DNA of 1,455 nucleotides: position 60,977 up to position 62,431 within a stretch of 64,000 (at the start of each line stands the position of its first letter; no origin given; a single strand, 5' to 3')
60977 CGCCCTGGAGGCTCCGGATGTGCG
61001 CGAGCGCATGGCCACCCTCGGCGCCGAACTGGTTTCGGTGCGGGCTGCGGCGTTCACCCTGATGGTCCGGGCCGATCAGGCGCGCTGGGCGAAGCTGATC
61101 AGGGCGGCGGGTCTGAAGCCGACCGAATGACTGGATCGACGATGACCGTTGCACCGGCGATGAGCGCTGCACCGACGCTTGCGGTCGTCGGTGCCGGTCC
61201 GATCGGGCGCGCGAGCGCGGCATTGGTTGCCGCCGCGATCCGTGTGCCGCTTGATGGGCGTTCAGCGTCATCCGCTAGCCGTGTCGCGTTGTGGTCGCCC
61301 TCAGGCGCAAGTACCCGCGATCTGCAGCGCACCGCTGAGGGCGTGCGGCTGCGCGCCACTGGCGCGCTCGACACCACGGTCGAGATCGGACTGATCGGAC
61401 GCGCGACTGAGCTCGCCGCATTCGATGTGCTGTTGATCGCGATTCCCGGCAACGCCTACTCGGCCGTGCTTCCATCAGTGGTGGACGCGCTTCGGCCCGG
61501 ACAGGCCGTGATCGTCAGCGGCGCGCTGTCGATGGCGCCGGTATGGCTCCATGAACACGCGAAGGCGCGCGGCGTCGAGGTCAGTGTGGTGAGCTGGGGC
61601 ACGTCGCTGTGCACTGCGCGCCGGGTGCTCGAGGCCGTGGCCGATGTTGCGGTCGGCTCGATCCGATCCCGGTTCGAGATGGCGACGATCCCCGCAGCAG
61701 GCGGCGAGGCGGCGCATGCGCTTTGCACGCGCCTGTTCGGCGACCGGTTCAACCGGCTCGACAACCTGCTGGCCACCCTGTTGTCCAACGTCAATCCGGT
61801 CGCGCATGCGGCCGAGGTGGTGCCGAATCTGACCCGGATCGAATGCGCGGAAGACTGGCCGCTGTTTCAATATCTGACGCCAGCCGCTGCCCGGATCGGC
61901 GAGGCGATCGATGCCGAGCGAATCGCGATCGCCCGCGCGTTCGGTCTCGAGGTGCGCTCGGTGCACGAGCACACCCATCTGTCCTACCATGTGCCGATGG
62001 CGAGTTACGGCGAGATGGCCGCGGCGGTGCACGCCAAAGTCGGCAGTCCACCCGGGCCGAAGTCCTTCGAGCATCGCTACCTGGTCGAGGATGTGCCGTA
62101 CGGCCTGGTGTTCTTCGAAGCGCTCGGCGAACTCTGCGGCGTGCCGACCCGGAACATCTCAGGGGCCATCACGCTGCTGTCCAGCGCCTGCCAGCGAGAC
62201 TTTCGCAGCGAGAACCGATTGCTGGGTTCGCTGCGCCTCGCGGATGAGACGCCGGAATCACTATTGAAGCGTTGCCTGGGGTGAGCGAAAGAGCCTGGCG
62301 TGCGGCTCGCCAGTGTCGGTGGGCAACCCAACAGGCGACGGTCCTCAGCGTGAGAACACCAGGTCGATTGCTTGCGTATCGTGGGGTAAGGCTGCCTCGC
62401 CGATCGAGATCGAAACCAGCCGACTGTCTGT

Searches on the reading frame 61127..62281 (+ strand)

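Call 87: search_protein_families(library=pfam, proteins=[window:61127-62281:+], max_evalue=0.00001)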
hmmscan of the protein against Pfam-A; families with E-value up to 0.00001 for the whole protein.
window:61127-62281:+ (385 aa): 1 family
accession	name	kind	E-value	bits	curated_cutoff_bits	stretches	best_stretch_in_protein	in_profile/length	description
PF02317.23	Octopine_DH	-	1.9e-34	119.3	30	1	211-354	2-149/150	NAD/NADP octopine/nopaline dehydrogenase, alpha-helical domain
